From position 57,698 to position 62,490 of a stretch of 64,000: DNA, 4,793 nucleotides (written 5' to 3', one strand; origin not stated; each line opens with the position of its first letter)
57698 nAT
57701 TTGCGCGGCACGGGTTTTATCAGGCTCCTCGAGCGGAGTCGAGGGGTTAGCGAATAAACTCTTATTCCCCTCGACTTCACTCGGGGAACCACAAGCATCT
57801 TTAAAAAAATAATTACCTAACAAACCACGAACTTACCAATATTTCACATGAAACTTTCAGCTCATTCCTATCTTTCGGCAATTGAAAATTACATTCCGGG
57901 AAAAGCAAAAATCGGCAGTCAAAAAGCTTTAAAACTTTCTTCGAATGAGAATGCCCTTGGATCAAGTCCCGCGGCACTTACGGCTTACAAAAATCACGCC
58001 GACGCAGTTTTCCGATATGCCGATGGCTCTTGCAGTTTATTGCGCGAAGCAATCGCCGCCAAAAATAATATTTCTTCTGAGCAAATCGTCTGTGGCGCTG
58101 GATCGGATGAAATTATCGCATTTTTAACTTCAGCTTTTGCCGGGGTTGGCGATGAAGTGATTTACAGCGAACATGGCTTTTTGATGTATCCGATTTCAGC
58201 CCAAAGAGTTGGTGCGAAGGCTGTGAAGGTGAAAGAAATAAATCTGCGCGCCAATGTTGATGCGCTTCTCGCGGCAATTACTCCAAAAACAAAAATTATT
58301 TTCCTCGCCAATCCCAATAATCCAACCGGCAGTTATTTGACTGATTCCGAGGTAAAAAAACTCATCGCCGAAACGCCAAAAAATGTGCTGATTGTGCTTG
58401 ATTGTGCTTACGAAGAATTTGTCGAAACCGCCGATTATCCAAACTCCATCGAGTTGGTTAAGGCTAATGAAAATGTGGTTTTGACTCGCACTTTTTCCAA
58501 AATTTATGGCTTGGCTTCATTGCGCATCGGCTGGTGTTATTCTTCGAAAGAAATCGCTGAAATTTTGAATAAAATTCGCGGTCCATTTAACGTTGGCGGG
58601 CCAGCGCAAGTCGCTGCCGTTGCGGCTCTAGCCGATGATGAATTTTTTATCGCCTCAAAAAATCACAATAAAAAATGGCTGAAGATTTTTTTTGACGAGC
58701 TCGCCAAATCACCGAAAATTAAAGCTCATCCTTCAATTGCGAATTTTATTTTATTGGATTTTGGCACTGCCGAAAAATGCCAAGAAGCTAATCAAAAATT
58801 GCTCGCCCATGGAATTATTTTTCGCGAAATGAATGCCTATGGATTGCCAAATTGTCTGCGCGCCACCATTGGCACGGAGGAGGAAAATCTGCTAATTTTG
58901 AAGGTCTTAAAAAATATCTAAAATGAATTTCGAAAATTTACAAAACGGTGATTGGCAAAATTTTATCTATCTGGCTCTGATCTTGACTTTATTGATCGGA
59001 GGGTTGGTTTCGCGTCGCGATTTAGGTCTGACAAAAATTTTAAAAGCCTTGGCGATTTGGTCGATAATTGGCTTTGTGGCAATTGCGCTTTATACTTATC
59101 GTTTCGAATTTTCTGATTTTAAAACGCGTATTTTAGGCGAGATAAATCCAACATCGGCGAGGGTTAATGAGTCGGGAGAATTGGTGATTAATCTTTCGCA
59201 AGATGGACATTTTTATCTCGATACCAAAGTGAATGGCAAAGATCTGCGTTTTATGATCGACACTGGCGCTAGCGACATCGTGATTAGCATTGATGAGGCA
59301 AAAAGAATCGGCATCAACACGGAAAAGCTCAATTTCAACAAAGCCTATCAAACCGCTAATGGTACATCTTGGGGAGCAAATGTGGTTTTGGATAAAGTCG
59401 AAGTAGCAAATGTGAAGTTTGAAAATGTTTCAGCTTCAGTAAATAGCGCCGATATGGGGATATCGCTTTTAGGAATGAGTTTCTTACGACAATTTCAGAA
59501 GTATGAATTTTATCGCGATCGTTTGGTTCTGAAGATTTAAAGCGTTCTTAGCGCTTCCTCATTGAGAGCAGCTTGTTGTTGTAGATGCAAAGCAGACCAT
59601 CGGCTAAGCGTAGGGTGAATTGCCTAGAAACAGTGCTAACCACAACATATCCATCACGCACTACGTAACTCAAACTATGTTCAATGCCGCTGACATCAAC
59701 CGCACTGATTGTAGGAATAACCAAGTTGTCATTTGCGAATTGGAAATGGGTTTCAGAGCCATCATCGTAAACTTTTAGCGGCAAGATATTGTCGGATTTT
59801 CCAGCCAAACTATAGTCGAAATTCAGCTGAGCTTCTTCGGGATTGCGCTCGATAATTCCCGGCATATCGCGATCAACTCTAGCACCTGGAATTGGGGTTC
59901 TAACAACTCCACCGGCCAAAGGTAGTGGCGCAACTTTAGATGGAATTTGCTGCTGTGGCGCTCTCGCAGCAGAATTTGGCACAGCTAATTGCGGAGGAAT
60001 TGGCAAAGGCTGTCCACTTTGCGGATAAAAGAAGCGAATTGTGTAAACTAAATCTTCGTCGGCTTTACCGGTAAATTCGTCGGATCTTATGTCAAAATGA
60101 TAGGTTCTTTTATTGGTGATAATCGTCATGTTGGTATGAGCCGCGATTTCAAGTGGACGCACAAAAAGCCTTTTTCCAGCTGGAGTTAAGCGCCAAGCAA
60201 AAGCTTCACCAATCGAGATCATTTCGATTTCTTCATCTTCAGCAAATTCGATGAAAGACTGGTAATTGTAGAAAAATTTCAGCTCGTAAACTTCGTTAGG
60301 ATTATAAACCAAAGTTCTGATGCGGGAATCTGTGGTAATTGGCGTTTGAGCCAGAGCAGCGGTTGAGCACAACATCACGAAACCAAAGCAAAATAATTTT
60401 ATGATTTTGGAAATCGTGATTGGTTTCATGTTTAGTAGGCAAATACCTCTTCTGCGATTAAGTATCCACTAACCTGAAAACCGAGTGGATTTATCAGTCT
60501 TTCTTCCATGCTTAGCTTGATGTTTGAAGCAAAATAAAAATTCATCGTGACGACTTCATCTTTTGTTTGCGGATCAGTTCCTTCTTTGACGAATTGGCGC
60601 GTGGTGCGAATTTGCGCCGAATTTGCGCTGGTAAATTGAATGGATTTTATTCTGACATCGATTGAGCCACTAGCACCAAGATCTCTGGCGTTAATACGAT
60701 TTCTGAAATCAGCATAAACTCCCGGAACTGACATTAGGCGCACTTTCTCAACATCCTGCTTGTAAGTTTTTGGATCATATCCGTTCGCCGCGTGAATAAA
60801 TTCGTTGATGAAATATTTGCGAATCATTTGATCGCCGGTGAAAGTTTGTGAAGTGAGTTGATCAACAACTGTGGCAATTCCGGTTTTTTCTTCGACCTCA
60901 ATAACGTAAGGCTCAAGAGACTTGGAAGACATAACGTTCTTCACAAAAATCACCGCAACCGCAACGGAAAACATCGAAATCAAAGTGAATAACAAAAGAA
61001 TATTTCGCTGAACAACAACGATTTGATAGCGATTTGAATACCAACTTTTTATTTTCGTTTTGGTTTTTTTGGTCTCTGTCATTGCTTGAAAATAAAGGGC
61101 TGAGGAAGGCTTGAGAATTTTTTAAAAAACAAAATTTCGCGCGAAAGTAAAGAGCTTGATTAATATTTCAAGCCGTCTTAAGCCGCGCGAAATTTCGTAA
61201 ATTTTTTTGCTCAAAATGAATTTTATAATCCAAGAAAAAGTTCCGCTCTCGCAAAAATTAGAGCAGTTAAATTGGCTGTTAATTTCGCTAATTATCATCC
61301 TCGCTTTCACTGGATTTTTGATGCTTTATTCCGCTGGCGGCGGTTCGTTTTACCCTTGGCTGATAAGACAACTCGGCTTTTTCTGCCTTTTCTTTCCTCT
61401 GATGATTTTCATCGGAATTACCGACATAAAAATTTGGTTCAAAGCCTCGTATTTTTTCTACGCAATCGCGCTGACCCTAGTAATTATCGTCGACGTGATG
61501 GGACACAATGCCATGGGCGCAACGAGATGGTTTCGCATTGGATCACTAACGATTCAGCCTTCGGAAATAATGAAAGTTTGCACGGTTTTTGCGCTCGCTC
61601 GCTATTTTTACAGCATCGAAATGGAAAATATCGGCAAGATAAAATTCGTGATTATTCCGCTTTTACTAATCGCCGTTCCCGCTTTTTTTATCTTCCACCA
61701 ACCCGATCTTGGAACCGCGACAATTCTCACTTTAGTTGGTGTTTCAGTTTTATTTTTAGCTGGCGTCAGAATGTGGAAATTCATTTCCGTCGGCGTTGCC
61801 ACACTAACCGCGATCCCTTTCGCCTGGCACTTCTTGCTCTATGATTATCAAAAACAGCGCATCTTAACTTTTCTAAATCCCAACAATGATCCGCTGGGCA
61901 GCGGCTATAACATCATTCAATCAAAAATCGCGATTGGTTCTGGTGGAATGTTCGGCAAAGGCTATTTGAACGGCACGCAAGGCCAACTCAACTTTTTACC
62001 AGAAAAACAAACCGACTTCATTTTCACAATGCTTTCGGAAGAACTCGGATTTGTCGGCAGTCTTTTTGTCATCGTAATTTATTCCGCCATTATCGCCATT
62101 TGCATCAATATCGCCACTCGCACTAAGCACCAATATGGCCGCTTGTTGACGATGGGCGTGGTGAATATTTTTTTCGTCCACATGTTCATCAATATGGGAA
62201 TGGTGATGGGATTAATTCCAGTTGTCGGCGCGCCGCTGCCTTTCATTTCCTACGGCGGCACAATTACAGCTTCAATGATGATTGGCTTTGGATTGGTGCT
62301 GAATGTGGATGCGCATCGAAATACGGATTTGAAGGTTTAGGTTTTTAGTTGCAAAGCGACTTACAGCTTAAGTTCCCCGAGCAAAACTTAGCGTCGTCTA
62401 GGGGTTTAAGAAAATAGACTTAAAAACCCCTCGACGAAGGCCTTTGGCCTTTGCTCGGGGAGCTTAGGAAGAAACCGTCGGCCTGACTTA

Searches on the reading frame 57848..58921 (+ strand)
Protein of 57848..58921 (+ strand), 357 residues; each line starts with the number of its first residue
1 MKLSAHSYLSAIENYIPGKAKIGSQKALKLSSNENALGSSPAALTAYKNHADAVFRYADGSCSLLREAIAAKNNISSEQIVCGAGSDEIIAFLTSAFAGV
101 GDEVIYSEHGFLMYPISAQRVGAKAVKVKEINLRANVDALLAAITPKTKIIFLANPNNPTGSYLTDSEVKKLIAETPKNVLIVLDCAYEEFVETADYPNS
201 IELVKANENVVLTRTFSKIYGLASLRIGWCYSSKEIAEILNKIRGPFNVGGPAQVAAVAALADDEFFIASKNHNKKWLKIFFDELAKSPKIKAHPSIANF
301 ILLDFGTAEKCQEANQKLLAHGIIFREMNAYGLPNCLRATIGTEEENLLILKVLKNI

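Call 49: search_protein_families(library=pfam, proteins=[window:57848-58921:+], max_evalue=0.001)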
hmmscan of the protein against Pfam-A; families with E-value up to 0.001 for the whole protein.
window:57848-58921:+ (357 aa): 4 families
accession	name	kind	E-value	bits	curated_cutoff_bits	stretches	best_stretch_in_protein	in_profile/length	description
PF00155.27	Aminotran_1_2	-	1.9e-56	192.2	19.7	1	27-348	3-355/361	Aminotransferase class I and II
PF01041.23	DegT_DnrJ_EryC1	-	0.00011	22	19.8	1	79-187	42-147/360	DegT/DnrJ/EryC1/StrS aminotransferase family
PF00266.25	Aminotran_5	-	0.00011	21.7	21.5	1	66-187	49-177/371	Aminotransferase class-V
PF01053.26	Cys_Met_Meta_PP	-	0.00094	18.3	27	0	81-186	72-174/381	Cys/Met metabolism PLP-dependent enzyme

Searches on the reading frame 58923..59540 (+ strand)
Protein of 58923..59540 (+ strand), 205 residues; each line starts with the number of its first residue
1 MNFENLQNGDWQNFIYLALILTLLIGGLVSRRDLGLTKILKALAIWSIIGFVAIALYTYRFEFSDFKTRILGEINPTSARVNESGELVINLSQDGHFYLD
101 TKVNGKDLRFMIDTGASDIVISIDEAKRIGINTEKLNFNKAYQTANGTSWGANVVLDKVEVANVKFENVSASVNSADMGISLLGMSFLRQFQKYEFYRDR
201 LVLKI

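Call 49: search_protein_families(library=pfam, proteins=[window:58923-59540:+], max_evalue=0.001)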
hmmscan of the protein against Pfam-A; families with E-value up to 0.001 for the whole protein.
window:58923-59540:+ (205 aa): 4 families
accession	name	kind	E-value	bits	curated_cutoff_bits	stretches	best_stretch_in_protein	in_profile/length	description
PF13975.11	gag-asp_proteas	-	1.5e-24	86.8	28.2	1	100-190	2-92/92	gag-polyprotein putative aspartyl protease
PF13650.11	Asp_protease_2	-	4e-22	79.2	24.3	1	101-187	3-90/90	Aspartyl protease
PF09668.16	Asp_protease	-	1.6e-05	25.4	26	1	97-192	10-105/109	Aspartyl protease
PF00077.25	RVP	-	0.00096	19.9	20.7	0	100-192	8-97/101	Retroviral aspartyl protease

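Call 64: search_protein_families(library=ncbifam, proteins=[window:58923-59540:+], max_evalue=0.001)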
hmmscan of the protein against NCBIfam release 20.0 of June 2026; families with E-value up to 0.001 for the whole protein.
window:58923-59540:+ (205 aa): 2 families
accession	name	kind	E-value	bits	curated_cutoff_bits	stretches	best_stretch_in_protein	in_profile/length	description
TIGR02281.1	clan_AA_DTGA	subfamily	4.2e-37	127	57.95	1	88-204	3-120/121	TIGR02281 family clan AA aspartic protease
TIGR03698.1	clan_AA_DTGF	subfamily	2.6e-05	24.5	57.35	1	105-192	14-97/107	clan AA aspartic protease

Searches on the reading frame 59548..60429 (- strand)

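Call 49: search_protein_families(library=pfam, proteins=[window:59548-60429:-], max_evalue=0.001)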
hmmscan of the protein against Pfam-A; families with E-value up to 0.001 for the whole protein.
window:59548-60429:- (293 aa): 1 family
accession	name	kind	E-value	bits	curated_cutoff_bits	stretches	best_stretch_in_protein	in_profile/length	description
PF03524.21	CagX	-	1.2e-47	162.7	34.2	1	35-284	1-197/198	Conjugal transfer protein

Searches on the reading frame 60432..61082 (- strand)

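Call 49: search_protein_families(library=pfam, proteins=[window:60432-61082:-], max_evalue=0.001)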
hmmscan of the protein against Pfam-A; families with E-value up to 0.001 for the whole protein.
window:60432-61082:- (216 aa): 1 family
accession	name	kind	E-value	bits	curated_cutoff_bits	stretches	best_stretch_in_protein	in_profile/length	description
PF04335.19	VirB8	-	5.6e-37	128.1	23.2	1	13-212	4-213/213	VirB8 protein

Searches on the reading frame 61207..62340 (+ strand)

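Call 49: search_protein_families(library=pfam, proteins=[window:61207-62340:+], max_evalue=0.001)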
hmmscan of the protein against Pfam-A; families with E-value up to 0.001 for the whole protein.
window:61207-62340:+ (377 aa): 1 family
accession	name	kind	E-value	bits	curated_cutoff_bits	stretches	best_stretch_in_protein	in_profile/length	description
PF01098.24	FTSW_RODA_SPOVE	-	5.7e-97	325.3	26.4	1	24-372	3-355/356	Cell cycle protein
